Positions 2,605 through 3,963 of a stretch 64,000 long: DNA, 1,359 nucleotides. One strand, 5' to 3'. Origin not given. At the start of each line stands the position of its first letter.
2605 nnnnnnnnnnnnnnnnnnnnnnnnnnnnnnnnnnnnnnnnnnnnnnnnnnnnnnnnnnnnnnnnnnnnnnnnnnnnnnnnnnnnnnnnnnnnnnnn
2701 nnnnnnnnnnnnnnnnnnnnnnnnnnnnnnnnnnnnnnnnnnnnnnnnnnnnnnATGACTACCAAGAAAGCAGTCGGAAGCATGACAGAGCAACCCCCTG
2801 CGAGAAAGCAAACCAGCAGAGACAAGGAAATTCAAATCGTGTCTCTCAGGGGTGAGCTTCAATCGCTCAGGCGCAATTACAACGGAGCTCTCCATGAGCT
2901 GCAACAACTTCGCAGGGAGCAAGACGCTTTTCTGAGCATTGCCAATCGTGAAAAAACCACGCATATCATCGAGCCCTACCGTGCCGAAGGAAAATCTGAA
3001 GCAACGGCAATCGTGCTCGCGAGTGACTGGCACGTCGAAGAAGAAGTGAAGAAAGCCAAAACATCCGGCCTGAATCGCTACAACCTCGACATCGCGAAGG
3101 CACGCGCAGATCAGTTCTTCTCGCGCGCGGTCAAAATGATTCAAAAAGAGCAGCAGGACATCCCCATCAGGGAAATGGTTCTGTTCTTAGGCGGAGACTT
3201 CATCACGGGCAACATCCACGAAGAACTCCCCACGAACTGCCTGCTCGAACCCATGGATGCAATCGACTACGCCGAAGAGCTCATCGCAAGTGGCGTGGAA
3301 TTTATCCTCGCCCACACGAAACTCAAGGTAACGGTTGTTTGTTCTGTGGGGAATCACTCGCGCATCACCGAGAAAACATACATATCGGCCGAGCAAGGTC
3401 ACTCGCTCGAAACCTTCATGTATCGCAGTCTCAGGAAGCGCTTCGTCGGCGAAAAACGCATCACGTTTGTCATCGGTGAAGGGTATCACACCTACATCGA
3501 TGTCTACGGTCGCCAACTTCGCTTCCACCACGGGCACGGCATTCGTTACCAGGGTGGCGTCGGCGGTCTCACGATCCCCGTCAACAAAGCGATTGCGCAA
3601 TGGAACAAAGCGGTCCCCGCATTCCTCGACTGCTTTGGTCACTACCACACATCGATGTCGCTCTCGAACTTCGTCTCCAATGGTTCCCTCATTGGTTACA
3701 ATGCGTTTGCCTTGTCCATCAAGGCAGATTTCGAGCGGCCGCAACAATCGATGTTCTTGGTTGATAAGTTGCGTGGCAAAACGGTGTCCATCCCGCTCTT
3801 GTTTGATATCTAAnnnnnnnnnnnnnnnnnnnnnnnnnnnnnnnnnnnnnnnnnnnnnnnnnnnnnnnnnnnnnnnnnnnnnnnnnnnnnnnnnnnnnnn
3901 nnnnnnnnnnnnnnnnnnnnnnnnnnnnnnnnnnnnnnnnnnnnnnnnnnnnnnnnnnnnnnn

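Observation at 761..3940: Compact island: ClpP-like peptidase, three tandem paralogous Cys/His mini-proteins, and a metallophosphoesterase bracketed by twin palindromes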

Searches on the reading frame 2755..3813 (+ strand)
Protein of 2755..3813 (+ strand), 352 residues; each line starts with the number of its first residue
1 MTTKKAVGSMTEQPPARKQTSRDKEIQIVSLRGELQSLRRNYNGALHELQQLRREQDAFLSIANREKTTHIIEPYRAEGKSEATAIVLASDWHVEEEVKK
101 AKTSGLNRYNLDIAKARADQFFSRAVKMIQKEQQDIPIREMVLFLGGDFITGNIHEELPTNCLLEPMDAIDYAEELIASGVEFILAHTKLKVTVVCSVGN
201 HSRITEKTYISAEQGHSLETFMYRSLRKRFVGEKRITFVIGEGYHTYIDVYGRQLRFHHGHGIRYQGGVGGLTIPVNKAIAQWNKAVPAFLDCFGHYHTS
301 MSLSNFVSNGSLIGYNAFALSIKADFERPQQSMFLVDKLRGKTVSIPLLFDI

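Call 3: search_protein_families(library=pfam, proteins=[window:2755-3813:+], max_evalue=1)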
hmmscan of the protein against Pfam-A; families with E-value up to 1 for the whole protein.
window:2755-3813:+ (352 aa): 0 families

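Call 4: search_protein_families(library=phrogs, proteins=[window:2755-3813:+], max_evalue=1)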
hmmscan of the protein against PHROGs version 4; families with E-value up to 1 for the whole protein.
window:2755-3813:+ (352 aa): 3 families
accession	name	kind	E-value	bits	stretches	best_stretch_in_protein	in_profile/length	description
phrog_284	-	DNA, RNA and nucleotide metabolism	4.1e-42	145.5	1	24-345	60-391/398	exonuclease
phrog_704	-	DNA, RNA and nucleotide metabolism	1e-07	32.4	1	76-301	129-334/390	DNA repair exonuclease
phrog_1649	-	other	0.12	12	1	73-201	25-103/308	metallo-phosphoesterase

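Call 10: search_dna_similar(query=window:2755-3813:+, collection=phages, mode=protein, max_rows=25)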
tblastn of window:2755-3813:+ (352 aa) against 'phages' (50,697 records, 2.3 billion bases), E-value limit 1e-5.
Records with a match: 189; places in all: 189; records where one place covers at least 80% of the query: 59.
Best place of each record, by identity: <60% 189.
By first word of the organism name: Rheinheimera 112; Phocaeicola 24; Parabacteroides 15; Bacteroides 14; Fusobacterium 5; Staphylococcus 4; Vibrio 3; Cyanophage 2; Synechococcus 2; Mammaliicoccus 2; and 6 more.
By host as written in the record: Rheinheimera sp. BAL341 112; - 6; Parabacteroides merdae DA116 6; Phocaeicola dorei DA26 5; Phocaeicola massiliensis DA127 4; Phocaeicola vulgatus DA57 3; Phocaeicola vulgatus DA283 3; Phocaeicola vulgatus DA741 3; and 32 more.
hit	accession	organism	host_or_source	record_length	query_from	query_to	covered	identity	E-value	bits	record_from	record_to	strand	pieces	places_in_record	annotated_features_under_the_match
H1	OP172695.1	Phocaeicola phage BM127P2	Phocaeicola massiliensis DA127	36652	2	341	97%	34.4%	1e-52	192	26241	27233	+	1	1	hypothetical protein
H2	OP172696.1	Phocaeicola phage BM127P3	Phocaeicola massiliensis DA127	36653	2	341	97%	34.4%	1e-52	192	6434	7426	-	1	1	hypothetical protein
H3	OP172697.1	Phocaeicola phage BM127P4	Phocaeicola massiliensis DA127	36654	2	341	97%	34.4%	1e-52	192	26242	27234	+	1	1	hypothetical protein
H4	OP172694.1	Phocaeicola phage BM127P1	Phocaeicola massiliensis DA127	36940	2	341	97%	34.4%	1e-52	192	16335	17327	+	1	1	hypothetical protein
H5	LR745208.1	uncultured phage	metagenomic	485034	45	351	87%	38.1%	3e-56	203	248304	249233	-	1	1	record has no annotation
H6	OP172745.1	Phocaeicola phage BV737P2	Phocaeicola vulgatus DA737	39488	14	341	93%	35.0%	5e-51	188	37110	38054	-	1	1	hypothetical protein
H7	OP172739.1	Phocaeicola phage BV185P1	Phocaeicola vulgatus DA185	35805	14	341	93%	34.7%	2e-50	186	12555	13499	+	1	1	hypothetical protein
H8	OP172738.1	Phocaeicola phage BV57P3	Phocaeicola vulgatus DA57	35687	15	341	93%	34.6%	3e-51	188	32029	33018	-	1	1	hypothetical protein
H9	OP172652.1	Phocaeicola phage BD26P1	Phocaeicola dorei DA26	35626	15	341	93%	34.5%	8e-52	190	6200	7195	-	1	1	hypothetical protein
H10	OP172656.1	Phocaeicola phage BD26P5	Phocaeicola dorei DA26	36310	15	341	93%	34.5%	8e-52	190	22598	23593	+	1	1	hypothetical protein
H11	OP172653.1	Phocaeicola phage BD26P2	Phocaeicola dorei DA26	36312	15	341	93%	34.5%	8e-52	190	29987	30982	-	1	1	hypothetical protein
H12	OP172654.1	Phocaeicola phage BD26P3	Phocaeicola dorei DA26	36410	15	341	93%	34.5%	8e-52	190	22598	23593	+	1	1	hypothetical protein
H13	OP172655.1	Phocaeicola phage BD26P4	Phocaeicola dorei DA26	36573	15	341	93%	34.5%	8e-52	190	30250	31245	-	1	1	hypothetical protein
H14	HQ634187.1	Cyanophage KBS-S-2A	Synechococcus sp. WH7803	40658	25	351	93%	34.0%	2e-54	197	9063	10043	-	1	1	hypothetical protein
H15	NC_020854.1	Cyanophage KBS-S-2A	Synechococcus sp. WH7803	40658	25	351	93%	34.0%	2e-54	197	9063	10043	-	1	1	hypothetical protein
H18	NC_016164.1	Synechococcus phage S-CBS1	Synechococcus sp. CB0201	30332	25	349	92%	33.7%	6e-55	199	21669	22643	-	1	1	DNA repair exonuclease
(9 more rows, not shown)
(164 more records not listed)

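Call 12: get_annotated_region(hit=H18, flank=6000)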
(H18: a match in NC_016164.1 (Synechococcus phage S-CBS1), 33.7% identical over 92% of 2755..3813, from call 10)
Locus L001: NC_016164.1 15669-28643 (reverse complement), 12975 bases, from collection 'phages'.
description: Synechococcus phage S-CBS1, complete genome.
organism: Synechococcus phage S-CBS1 (NCBI taxid 909297)
taxonomy: Viruses; Duplodnaviria; Heunggongvirae; Uroviricota; Caudoviricetes
host: Synechococcus sp. CB0201; source: surface seawater; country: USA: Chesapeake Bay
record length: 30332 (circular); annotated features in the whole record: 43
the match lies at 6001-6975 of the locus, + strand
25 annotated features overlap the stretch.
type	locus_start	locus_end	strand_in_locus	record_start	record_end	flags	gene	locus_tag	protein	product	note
CDS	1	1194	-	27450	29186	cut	-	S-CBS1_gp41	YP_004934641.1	hypothetical protein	-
CDS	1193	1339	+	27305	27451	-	-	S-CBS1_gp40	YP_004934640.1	hypothetical protein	-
CDS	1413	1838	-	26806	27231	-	-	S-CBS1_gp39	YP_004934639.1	hypothetical protein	-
CDS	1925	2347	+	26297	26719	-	-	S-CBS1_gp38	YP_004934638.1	RusA-like Holliday junction resolvase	-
CDS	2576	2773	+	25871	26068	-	-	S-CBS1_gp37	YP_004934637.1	hypothetical protein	-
CDS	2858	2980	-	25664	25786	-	-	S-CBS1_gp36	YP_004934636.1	hypothetical protein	-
CDS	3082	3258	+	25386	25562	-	-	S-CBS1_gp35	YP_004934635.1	hypothetical protein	-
CDS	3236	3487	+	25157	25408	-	-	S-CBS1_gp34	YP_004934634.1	hypothetical protein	-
CDS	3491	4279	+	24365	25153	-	exo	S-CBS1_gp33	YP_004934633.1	exonuclease VIII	-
CDS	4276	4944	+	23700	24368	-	-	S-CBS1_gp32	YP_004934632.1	hypothetical protein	-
CDS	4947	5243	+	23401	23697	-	-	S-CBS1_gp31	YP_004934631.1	hypothetical protein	-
CDS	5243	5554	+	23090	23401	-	-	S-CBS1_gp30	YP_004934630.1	hypothetical protein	-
CDS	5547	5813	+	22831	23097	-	-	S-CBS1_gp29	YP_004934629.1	hypothetical protein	-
CDS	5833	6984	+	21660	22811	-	-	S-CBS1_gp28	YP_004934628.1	DNA repair exonuclease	-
CDS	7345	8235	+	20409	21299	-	rpsD4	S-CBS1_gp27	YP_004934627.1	RNA polymerase sigma factor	-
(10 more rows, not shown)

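Call 13: get_annotated_region(hit=H1, flank=6000)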
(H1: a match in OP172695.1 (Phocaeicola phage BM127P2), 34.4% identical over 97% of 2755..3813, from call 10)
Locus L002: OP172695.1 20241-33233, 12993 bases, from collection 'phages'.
description: Phocaeicola phage BM127P2, complete genome.
organism: Phocaeicola phage BM127P2 (NCBI taxid 2968712)
taxonomy: Viruses; Duplodnaviria; Heunggongvirae; Uroviricota; Caudoviricetes
host: Phocaeicola massiliensis DA127; source: municipal sewage; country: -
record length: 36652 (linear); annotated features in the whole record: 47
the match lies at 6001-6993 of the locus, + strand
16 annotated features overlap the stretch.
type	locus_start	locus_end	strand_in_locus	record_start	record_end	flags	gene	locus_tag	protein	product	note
CDS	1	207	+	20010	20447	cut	-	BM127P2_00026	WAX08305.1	hypothetical protein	-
CDS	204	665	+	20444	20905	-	-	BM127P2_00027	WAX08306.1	hypothetical protein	-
CDS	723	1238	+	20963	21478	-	-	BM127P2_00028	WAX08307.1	hypothetical protein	-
CDS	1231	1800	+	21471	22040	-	-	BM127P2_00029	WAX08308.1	hypothetical protein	-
CDS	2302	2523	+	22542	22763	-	-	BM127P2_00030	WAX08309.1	hypothetical protein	-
CDS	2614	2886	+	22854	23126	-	-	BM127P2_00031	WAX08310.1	hypothetical protein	-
CDS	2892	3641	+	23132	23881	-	-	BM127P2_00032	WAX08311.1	hypothetical protein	-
CDS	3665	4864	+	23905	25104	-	-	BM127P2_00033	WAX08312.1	hypothetical protein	-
CDS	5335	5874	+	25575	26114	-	-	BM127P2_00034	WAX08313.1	hypothetical protein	-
CDS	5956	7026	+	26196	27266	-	-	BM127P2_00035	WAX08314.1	hypothetical protein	-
CDS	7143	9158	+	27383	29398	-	-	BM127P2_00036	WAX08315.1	hypothetical protein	-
CDS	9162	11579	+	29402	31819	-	-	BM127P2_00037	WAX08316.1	hypothetical protein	-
CDS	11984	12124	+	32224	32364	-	-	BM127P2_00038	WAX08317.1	hypothetical protein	-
CDS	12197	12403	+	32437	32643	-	-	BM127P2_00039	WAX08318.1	hypothetical protein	-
CDS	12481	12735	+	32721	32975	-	-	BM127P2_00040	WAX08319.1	hypothetical protein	-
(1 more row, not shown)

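Call 14: find_encoding_contigs(protein=window:2755-3813:+, flank=10000, max_places=6)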
Protein window:2755-3813:+ (352 aa): no gene with exactly this product is on record in the collection.

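Call 32: search_protein_families(library=padloc, proteins=[window:2755-3813:+], max_evalue=1)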
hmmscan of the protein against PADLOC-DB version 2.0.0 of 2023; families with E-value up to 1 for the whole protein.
window:2755-3813:+ (352 aa): 1 family
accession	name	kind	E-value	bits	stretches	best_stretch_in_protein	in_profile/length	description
PDLC01881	CARF4--CARF_PDDEXK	-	0.015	12.5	1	65-153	63-152/378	-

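Call 50: search_protein_families(library=ncbifam, proteins=[window:2755-3813:+], max_evalue=0.1)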
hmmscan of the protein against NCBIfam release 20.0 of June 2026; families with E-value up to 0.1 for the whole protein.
window:2755-3813:+ (352 aa): 1 family
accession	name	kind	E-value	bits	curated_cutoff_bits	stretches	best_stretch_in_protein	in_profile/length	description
NF004411.0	PRK05759.1-2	equivalog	0.044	13.9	131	1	47-128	63-142/156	F0F1 ATP synthase subunit B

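Call 65: find_related_loci(query=window:2755-3813:+, collection=viral_contigs, flank=6000)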
Query window:2755-3813:+ (352 aa) in viral_contigs; peptide patterns used: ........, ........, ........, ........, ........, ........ (x = any residue, [..] = any of these).
98 stretches matched a pattern; 98 encode a relative of the query (tblastn E <= 1e-3); the best 80 are kept; 80 distinct loci.
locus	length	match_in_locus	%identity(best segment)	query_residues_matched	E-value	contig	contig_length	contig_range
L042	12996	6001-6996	66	21-352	8e-147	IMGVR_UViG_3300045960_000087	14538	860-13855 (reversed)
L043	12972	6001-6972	50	23-348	8e-103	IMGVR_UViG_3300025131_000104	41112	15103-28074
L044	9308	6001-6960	50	27-348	5e-101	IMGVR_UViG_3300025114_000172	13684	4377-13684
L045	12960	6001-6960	50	27-348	4e-101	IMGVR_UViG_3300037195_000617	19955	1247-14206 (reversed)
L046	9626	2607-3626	46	8-349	5e-101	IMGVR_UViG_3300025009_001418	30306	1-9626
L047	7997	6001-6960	50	27-348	5e-101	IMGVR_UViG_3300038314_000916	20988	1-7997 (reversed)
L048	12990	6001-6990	47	17-349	4e-101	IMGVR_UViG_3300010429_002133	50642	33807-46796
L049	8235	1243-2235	49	17-350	3e-100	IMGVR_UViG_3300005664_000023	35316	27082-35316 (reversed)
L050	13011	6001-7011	47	14-350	3e-99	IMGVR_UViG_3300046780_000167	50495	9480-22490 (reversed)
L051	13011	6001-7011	47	14-350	3e-99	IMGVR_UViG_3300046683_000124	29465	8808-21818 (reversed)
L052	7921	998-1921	52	42-351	2e-98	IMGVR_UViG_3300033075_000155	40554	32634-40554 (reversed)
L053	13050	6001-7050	47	1-350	4e-96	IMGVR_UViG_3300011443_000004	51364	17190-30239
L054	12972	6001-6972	46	25-350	1e-95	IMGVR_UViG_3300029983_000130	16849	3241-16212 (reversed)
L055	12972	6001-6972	46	25-350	1e-95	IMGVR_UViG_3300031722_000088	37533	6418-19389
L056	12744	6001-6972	46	25-350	1e-95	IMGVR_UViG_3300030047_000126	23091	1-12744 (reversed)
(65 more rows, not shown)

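Call 72: find_homologous_proteins(query=window:2755-3813:+, max_evalue=1e-10)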
Query window:2755-3813:+ (352 aa): 4016 proteins with E <= 1e-10 among 5894 candidates; the best 120 are listed.
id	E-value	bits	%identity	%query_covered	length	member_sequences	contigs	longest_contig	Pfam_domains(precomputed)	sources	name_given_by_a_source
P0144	1.2e-216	736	92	100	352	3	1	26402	-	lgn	-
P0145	1.7e-162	558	71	100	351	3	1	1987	-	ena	-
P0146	2.0e-160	551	70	100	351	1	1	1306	-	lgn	-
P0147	5.3e-140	484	68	92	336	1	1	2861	-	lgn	-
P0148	2.8e-139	482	66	94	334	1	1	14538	-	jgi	jgi:hypothetical protein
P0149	2.3e-138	479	69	89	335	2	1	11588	-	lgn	-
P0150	1.5e-136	473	66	92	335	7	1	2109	-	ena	-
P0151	1.1e-133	463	65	92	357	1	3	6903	-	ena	-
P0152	2.1e-133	463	63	92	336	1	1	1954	-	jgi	-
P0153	2.9e-133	462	64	92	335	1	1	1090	-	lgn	-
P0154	1.5e-132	460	63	92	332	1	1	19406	-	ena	-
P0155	9.1e-132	457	65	92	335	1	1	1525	-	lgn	-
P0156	8.6e-130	451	64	92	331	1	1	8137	-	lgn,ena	-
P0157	2.4e-126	439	62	90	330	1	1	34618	-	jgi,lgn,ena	-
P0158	7.3e-124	431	59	91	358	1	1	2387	-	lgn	-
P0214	1.8e-104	367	53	87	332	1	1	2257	PF00149.34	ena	-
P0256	8.4e-102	359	51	94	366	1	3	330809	-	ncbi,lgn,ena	ncbi:MAG: hypothetical protein AAB421_01225 [Patescibacteria group bacterium]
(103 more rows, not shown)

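Call 74: find_encoding_contigs(protein=P0149, flank=6000, max_places=2)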
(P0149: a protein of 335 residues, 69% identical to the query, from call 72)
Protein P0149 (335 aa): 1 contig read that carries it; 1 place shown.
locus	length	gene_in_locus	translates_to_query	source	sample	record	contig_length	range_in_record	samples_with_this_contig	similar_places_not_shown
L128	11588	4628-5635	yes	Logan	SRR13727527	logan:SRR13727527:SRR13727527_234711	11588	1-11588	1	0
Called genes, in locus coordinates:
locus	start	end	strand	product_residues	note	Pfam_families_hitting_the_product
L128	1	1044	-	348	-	?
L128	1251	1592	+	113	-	-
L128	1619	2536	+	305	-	-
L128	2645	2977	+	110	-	-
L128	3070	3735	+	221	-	PF13328:HD_4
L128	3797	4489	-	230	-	PF00702:Hydrolase, PF12710:HAD (weak), PF13419:HAD_2, PF13242:Hydrolase_like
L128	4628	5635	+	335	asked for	-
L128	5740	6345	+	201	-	-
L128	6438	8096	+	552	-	PF00883:Peptidase_M17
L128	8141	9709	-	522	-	PF01266:DAO (weak), PF01593:Amino_oxidase, PF07992:Pyr_redox_2 (faint), PF12831:FAD_oxidored (faint), PF13450:NAD_binding_8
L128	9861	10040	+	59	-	-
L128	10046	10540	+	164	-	-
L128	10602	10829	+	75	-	-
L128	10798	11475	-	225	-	PF14360:PAP2_C (weak)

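Call 75: find_encoding_contigs(protein=P0256, flank=8000, max_places=2)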
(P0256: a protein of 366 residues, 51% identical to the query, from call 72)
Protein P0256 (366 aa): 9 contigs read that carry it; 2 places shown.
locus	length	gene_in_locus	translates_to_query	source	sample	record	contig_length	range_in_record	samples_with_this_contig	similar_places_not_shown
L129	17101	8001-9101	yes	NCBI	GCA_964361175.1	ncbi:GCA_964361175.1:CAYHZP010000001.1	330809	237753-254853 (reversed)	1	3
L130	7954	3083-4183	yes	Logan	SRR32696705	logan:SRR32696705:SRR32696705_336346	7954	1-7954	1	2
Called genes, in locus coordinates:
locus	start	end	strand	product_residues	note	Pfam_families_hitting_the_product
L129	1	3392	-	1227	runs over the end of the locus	PF04997:RNA_pol_Rpb1_1, PF00623:RNA_pol_Rpb1_2, PF04983:RNA_pol_Rpb1_3, PF05000:RNA_pol_Rpb1_4, PF04998:RNA_pol_Rpb1_5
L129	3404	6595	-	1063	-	PF04563:RNA_pol_Rpb2_1, PF04561:RNA_pol_Rpb2_2, PF04565:RNA_pol_Rpb2_3, PF10385:RNA_pol_Rpb2_45, PF00562:RNA_pol_Rpb2_6, PF04560:RNA_pol_Rpb2_7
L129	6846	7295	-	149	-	PF00293:NUDIX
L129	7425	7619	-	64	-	-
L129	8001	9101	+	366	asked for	-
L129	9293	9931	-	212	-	PF01746:tRNA_m1G_MT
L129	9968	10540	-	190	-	-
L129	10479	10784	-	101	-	PF13083:KH_KhpA-B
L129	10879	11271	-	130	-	PF00886:Ribosomal_S16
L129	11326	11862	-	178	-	-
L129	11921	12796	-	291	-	-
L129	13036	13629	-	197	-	PF01725:Ham1p_like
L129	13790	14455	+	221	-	-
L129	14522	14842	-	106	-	PF01035:DNA_binding_1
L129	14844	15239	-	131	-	PF01050:MannoseP_isomer (weak), PF07883:Cupin_2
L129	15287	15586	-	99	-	PF08922:DUF1905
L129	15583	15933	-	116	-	PF03819:MazG (weak), PF12643:MazG-like (weak)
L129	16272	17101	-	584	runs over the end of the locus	PF06028:DUF915 (faint), PF02450:LCAT, PF12146:Hydrolase_4, PF00561:Abhydrolase_1, PF02089:Palm_thioest (weak), PF07819:PGAP1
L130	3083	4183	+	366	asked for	-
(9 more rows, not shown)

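Call 83: search_solved_structures(query=A5, max_evalue=1)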
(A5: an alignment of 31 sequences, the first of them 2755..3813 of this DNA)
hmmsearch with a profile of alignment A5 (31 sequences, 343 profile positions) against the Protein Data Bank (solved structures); distinct sequences matched with E-value up to 1: 1.
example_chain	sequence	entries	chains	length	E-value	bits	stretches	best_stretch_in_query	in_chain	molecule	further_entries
1u9p_A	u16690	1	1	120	0.13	14.6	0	199-227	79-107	pArc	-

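Call 86: predict_structure(alignment_id=A5)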
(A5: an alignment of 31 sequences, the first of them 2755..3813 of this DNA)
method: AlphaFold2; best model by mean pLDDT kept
length: 352 residues; sequences in the alignment: 31
mean_pLDDT: 82.8   pTM: 0.76
mean pLDDT of the five models: 82.8, 82.0, 81.9, 74.9, 73.6
residues with pLDDT >= 90: 170; 70-90: 113; 50-70: 39; < 50: 30
segments of 3 or more residues with pLDDT < 50: 1-18, 262-272
pLDDT, mean of each block of 10 residues (from residue 1): 40 44 79 89 95 93 78 73 96 89 85 97 98 95 94 58 87 98 98 92 74 79 96 96 87 91 41 67 92 81 87 71 69 95 93 87
secondary structure, 60 per line:
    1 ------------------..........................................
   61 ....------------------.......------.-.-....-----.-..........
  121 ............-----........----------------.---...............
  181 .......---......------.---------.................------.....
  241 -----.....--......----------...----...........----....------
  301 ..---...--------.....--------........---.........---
elements in order: H19-64 E83-89 H100-103 H111-132 E138-145 H166-187 E191-196 H213-216 H218-229 E236-240 E246-250 E253-258 H276-286 E291-294 E306-308 H317-321 E330-337 E341-349
